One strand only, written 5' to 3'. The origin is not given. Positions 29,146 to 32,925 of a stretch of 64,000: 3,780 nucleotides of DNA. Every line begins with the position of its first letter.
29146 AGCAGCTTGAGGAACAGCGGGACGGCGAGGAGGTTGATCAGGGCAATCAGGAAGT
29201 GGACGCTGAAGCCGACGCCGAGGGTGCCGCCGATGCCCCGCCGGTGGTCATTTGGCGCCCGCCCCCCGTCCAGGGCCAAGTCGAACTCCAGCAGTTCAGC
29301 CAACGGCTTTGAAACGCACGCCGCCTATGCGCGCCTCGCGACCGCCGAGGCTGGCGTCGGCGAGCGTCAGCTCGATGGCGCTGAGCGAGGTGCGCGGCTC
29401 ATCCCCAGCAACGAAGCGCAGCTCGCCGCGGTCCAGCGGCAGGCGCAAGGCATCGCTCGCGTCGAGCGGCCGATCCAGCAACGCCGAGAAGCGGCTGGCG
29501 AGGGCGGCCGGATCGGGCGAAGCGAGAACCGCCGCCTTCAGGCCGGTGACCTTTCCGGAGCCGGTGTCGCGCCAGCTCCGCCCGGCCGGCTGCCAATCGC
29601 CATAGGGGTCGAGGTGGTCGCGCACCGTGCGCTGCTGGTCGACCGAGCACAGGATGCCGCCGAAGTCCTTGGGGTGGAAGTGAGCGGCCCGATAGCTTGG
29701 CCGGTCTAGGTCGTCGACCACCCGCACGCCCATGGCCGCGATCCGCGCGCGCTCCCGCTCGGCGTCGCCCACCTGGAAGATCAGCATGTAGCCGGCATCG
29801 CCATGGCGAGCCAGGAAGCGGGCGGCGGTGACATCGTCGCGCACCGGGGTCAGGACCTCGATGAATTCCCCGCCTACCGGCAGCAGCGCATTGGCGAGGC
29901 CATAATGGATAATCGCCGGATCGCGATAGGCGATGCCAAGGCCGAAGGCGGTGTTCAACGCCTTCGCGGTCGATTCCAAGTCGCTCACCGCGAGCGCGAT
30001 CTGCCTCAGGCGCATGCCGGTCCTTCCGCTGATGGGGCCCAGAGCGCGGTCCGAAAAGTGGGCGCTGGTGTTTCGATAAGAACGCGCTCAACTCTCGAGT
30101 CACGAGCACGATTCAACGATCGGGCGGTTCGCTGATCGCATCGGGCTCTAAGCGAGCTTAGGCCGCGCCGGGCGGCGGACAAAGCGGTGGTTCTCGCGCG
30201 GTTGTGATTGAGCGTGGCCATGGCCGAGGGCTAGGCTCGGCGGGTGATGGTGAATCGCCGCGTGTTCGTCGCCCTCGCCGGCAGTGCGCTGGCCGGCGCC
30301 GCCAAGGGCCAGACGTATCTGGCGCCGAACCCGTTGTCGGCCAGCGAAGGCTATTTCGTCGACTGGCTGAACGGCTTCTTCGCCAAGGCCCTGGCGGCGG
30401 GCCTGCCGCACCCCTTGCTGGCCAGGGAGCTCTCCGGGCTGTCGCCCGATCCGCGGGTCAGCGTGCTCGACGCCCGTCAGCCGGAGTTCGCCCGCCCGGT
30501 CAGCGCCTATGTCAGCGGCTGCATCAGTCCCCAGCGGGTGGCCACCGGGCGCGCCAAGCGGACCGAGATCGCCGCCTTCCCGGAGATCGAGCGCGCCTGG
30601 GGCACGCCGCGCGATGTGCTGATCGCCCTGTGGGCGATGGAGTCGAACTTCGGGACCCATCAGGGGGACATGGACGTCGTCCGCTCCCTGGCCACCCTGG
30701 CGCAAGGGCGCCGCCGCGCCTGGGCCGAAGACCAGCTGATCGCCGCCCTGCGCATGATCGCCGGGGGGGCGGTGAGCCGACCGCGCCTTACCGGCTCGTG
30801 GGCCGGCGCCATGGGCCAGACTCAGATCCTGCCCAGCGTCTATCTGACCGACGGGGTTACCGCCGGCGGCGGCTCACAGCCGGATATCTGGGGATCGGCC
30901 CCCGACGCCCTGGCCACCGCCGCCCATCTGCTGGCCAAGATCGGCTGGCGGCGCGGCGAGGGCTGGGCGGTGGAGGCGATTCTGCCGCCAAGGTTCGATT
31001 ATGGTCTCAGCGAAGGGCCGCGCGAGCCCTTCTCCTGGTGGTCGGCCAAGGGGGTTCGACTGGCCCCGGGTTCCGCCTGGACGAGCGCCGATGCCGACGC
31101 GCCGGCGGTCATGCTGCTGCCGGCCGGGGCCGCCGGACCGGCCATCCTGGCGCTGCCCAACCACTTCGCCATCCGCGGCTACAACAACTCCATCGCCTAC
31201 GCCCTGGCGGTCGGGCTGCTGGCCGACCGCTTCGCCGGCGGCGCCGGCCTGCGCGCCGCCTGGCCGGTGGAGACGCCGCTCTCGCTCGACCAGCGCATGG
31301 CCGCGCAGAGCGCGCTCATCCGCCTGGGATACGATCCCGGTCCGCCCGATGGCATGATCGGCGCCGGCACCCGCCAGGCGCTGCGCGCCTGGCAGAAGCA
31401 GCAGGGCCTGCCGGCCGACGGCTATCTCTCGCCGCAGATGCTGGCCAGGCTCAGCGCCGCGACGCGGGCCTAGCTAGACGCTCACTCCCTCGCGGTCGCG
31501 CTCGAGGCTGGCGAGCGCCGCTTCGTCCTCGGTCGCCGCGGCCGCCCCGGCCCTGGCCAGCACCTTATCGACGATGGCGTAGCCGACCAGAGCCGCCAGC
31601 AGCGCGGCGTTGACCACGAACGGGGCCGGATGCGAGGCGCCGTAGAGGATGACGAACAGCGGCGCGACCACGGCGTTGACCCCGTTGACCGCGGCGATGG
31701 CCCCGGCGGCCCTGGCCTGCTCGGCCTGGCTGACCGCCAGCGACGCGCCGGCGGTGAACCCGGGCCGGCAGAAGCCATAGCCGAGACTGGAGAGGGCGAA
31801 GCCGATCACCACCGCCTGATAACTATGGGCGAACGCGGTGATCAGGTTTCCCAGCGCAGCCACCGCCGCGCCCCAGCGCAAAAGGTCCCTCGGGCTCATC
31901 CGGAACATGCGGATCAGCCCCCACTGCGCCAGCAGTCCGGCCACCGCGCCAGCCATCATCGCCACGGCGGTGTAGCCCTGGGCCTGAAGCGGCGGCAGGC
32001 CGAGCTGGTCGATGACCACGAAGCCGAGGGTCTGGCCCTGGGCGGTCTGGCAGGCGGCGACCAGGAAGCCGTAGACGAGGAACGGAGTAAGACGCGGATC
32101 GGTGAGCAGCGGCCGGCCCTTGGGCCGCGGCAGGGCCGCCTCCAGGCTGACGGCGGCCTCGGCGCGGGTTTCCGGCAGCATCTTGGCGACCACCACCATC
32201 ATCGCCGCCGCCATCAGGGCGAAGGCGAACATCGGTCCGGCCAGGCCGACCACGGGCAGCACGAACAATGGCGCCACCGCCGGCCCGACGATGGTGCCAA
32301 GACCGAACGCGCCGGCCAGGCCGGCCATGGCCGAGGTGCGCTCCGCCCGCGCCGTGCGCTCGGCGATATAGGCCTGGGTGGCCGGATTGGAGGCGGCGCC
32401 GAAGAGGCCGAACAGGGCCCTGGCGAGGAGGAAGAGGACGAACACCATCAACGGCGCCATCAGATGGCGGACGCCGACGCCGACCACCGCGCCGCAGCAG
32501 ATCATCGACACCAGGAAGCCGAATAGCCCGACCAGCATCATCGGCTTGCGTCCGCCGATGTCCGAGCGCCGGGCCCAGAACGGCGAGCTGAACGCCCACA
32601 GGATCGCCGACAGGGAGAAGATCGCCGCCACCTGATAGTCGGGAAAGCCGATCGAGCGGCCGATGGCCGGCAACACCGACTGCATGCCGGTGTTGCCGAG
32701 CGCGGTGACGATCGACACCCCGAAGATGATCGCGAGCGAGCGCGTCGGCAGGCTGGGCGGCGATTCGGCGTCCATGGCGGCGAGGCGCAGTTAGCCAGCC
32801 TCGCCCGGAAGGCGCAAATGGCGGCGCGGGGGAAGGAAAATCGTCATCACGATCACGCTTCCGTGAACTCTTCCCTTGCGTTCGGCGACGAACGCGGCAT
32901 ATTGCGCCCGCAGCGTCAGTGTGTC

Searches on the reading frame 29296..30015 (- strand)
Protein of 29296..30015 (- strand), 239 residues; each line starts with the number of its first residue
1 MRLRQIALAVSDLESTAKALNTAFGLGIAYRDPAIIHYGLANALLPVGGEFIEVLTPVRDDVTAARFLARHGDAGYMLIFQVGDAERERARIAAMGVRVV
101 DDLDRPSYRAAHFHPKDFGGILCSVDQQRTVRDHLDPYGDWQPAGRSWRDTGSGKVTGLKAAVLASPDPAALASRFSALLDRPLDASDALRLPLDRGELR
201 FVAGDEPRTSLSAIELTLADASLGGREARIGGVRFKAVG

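Call 82: search_protein_families(library=pfam, proteins=[window:29296-30015:-], max_evalue=0.00001)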
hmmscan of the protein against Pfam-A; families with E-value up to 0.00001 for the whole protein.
window:29296-30015:- (239 aa): 2 families
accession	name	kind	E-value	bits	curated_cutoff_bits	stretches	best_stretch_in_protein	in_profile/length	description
PF13468.12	Glyoxalase_3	-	6.3e-09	36.6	25.1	1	7-179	5-175/176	Glyoxalase-like domain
PF13669.12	Glyoxalase_4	-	1.5e-07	32.1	27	1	4-102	1-96/109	Glyoxalase/Bleomycin resistance protein/Dioxygenase superfamily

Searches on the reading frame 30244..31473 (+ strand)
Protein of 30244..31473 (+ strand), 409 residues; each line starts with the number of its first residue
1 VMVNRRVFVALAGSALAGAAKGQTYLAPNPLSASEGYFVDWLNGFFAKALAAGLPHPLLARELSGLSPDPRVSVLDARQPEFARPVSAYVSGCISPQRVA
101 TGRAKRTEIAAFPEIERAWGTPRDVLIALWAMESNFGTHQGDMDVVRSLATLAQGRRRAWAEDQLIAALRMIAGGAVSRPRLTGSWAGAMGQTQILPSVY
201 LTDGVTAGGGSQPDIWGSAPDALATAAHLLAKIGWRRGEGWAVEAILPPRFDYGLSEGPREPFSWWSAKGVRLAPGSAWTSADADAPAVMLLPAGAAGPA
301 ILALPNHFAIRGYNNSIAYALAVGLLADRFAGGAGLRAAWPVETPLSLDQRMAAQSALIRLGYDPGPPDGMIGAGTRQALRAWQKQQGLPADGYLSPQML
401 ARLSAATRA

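Call 82: search_protein_families(library=pfam, proteins=[window:30244-31473:+], max_evalue=0.00001)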
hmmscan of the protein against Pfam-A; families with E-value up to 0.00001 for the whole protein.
window:30244-31473:+ (409 aa): 2 families
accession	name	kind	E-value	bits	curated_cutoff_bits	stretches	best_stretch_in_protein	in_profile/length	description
PF13406.11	SLT_2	-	7.6e-80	268.7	24.3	1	38-328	2-292/292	Transglycosylase SLT domain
PF01471.23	PG_binding_1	-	1.8e-16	60.5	23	1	349-403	3-57/57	Putative peptidoglycan binding domain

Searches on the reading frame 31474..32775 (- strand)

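Call 82: search_protein_families(library=pfam, proteins=[window:31474-32775:-], max_evalue=0.00001)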
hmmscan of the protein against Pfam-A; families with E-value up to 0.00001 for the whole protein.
window:31474-32775:- (433 aa): 1 family
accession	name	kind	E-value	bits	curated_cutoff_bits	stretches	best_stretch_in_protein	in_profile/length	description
PF07690.21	MFS_1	-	1.8e-39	136.1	33.4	2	18-372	2-347/347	Major Facilitator Superfamily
